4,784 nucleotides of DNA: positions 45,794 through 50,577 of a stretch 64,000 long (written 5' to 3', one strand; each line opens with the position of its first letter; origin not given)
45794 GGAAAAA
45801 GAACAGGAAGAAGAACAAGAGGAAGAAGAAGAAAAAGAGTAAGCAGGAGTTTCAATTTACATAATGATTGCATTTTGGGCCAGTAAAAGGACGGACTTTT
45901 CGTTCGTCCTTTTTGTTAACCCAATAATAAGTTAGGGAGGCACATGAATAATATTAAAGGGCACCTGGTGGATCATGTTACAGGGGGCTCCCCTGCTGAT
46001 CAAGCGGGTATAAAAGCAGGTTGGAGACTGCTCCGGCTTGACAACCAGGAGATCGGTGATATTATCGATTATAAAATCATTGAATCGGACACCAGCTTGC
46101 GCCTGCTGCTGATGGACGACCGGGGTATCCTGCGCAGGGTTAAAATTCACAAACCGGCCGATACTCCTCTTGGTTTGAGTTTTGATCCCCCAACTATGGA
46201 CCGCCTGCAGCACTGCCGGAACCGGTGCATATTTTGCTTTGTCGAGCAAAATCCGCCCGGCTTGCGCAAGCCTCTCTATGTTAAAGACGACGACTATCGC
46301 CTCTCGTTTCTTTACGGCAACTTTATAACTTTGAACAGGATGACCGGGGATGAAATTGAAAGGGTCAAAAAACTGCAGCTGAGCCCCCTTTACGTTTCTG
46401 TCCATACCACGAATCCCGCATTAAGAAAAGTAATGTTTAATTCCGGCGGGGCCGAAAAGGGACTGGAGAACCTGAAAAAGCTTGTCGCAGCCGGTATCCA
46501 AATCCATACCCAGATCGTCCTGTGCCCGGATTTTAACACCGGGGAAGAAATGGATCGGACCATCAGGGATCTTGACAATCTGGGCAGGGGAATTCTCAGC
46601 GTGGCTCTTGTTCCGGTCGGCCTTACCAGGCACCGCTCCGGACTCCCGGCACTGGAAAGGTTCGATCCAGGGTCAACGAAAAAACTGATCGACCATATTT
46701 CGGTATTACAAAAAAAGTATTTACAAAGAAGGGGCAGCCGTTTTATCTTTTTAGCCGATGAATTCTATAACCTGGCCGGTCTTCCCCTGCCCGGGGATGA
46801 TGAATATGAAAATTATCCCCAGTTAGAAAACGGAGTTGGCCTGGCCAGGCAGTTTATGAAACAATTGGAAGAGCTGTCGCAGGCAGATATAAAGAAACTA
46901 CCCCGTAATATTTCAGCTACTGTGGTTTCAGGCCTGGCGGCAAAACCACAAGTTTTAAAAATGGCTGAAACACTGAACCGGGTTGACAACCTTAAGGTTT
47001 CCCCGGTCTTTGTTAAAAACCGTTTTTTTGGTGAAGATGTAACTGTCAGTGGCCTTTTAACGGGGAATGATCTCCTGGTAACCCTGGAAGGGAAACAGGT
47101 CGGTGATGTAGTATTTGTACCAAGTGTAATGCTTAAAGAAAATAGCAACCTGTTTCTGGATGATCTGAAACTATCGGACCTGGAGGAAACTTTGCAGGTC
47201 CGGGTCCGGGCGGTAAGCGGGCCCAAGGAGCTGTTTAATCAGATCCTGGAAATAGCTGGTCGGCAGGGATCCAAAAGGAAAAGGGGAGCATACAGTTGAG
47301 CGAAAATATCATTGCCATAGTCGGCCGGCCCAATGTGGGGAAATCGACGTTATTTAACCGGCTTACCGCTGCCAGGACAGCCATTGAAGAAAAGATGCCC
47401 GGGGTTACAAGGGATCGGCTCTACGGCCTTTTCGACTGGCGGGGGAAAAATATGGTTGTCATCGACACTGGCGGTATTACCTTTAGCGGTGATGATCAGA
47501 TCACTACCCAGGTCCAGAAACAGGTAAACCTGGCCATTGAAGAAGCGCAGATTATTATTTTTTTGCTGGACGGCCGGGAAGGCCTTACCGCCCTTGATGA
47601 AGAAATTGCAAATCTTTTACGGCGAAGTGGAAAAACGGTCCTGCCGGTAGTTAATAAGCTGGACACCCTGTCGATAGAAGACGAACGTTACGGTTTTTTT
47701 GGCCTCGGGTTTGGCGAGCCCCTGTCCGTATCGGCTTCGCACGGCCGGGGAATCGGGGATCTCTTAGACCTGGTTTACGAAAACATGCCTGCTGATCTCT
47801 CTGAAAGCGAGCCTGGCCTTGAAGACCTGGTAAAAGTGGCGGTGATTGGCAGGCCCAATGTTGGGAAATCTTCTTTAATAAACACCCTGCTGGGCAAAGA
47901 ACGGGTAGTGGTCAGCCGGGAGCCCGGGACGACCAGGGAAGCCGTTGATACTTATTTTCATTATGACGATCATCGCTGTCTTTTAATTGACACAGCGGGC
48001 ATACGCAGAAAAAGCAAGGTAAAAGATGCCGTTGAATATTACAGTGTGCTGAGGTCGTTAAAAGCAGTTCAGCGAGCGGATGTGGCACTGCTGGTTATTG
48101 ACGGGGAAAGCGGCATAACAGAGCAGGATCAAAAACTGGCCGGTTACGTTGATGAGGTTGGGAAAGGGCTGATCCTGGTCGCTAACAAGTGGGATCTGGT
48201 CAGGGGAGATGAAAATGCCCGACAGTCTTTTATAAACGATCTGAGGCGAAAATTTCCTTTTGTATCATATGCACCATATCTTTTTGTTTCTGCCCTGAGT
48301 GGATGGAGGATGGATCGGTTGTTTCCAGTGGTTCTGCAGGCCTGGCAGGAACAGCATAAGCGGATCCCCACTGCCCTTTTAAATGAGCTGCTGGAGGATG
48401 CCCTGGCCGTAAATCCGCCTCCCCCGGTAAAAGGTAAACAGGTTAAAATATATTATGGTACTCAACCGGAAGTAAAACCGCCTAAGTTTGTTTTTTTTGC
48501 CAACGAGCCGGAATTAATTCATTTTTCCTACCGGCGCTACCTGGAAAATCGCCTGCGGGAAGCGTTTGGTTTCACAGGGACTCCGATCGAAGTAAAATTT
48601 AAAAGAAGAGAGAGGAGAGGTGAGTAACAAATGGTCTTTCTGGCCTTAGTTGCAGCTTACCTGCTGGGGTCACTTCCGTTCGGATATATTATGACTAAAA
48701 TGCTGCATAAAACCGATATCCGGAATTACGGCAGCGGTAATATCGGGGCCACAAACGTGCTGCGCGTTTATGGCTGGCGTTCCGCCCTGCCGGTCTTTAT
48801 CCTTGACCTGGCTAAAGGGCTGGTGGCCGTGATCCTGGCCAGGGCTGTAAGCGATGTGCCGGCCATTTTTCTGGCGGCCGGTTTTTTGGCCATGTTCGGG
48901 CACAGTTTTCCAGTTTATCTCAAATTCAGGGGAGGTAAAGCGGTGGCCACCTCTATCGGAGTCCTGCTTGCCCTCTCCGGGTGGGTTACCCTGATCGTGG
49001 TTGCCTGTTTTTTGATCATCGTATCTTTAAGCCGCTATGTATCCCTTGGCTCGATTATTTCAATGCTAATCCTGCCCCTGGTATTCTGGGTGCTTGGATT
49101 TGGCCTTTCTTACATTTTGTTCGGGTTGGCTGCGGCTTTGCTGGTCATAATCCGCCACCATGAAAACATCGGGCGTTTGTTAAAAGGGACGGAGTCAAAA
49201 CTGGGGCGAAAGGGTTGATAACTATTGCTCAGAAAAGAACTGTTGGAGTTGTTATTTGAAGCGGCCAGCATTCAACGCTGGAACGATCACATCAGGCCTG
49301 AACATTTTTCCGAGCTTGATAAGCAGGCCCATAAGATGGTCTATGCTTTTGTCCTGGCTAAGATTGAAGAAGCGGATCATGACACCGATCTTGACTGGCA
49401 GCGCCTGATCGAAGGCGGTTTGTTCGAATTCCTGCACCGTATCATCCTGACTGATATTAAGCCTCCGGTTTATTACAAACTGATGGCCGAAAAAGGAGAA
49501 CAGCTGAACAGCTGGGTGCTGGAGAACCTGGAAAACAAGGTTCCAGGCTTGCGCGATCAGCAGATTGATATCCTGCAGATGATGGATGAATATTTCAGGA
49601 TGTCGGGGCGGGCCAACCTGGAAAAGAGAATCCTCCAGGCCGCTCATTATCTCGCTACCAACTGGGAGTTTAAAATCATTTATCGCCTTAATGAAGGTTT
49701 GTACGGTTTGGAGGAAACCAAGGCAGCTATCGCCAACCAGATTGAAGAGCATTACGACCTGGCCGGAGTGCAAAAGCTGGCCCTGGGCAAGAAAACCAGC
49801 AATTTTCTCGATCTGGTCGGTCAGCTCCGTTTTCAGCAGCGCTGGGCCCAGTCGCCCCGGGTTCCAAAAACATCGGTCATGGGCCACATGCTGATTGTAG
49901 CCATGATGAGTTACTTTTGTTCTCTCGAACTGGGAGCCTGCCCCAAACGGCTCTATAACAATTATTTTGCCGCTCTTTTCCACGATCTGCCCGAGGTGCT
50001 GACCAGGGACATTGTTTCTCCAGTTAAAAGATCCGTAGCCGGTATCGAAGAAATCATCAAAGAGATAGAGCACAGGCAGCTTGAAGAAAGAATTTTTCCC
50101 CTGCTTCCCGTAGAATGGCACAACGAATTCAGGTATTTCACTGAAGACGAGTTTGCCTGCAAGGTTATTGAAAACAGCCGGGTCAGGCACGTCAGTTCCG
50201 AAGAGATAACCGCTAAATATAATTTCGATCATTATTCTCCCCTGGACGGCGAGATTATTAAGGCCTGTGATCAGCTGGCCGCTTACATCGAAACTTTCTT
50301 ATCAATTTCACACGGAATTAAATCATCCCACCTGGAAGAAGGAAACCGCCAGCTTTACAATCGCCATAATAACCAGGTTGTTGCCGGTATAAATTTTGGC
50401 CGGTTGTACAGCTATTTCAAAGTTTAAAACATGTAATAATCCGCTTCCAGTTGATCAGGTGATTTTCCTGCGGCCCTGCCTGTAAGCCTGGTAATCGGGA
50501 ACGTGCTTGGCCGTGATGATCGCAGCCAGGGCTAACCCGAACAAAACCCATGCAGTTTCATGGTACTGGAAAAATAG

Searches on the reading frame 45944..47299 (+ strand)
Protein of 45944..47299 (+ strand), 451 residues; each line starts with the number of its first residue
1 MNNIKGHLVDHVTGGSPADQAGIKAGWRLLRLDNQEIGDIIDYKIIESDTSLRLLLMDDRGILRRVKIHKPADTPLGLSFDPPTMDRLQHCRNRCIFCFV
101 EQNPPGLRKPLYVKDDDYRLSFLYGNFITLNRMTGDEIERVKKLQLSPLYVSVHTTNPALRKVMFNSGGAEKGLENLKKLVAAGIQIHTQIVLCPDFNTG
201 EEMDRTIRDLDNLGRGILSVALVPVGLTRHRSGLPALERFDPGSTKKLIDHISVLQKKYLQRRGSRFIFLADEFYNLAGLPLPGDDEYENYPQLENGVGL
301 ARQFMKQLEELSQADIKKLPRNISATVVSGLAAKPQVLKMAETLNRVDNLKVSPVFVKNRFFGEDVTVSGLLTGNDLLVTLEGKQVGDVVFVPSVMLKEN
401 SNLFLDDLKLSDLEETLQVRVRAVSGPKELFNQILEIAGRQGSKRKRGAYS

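Call 62: search_protein_families(library=pfam, proteins=[window:45944-47299:+], max_evalue=0.00001)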
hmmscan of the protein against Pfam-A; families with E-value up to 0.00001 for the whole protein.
window:45944-47299:+ (451 aa): 3 families
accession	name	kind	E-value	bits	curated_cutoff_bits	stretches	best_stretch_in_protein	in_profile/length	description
PF04459.17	DUF512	-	7e-66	221.8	25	1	223-425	1-201/202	Protein of unknown function (DUF512)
PF19238.5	Radical_SAM_2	-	2.2e-59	199.9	26.7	1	72-220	3-151/151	Radical SAM-like domain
PF04055.27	Radical_SAM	-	1e-06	29.4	29.5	0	133-209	87-165/166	Radical SAM superfamily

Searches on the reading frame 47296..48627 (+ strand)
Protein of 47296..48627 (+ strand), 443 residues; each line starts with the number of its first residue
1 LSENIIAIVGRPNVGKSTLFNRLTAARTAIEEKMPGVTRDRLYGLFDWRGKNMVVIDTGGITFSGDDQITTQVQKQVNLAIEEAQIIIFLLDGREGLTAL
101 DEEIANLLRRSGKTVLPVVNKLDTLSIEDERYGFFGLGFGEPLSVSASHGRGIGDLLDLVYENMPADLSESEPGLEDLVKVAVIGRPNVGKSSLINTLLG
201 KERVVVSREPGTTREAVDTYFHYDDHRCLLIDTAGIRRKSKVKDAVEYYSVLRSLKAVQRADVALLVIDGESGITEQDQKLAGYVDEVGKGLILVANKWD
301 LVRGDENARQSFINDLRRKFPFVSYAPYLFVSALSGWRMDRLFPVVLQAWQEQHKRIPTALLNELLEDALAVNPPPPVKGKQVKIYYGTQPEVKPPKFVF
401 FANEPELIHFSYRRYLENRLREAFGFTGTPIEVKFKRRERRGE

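Call 62: search_protein_families(library=pfam, proteins=[window:47296-48627:+], max_evalue=0.00001)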
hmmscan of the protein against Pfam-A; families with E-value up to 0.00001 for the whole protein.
window:47296-48627:+ (443 aa): 8 families
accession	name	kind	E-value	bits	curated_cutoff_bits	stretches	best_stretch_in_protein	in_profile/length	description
PF01926.29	MMR_HSR1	-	1.1e-58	196.6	21.9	2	180-298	1-113/113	50S ribosome-binding GTPase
PF14714.11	KH_dom-like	-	3.4e-35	120.6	27.3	1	356-436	1-81/81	KH-domain-like of EngA bacterial GTPase enzymes, C-terminal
PF02421.24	FeoB_N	-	3.1e-24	85.7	27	2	6-95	3-90/156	Ferrous iron transport protein B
PF00009.33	GTP_EFTU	-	1.5e-23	83.8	26.5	1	178-349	3-185/188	Elongation factor Tu GTP binding domain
PF00350.29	Dynamin_N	-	6.2e-17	62.6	27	0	181-214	1-34/168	Dynamin family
PF04548.22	AIG1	-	6e-14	52.3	27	1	180-287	2-109/212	AIG1 family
PF03193.22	RsgA_GTPase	-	8.1e-08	32.7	30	0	172-237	101-169/174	RsgA GTPase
PF08477.19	Roc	-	1.2e-06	29.2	27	0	180-270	1-89/119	Ras of Complex, Roc, domain of DAPkinase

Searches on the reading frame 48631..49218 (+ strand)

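Call 62: search_protein_families(library=pfam, proteins=[window:48631-49218:+], max_evalue=0.00001)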
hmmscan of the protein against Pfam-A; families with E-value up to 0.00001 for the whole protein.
window:48631-49218:+ (195 aa): 1 family
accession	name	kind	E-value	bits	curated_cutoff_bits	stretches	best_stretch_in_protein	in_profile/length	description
PF02660.20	G3P_acyltransf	-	8.8e-56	188.9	24.1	1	8-183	1-164/164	Glycerol-3-phosphate acyltransferase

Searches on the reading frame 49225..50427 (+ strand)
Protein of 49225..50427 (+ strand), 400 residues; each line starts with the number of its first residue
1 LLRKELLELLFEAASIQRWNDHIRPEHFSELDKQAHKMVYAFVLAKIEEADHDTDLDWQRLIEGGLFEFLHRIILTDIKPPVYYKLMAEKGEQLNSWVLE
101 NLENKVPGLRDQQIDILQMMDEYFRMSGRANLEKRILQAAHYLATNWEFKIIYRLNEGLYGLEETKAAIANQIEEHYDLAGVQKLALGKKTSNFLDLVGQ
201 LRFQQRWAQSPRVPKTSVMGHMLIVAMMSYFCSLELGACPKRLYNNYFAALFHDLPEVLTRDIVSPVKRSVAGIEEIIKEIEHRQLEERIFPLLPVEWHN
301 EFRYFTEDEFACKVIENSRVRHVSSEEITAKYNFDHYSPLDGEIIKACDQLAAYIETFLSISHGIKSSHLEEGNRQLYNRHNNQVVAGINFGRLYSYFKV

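Call 62: search_protein_families(library=pfam, proteins=[window:49225-50427:+], max_evalue=0.00001)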
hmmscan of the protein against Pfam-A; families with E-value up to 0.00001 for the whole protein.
window:49225-50427:+ (400 aa): 2 families
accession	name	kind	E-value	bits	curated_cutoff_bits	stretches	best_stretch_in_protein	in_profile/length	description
PF13023.12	HD_3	-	1.6e-33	116.4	22.5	1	198-376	1-163/165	HD domain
PF12917.13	YfbR-like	-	2e-23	83.5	25.9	1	193-307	1-117/182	5'-deoxynucleotidase YfbR-like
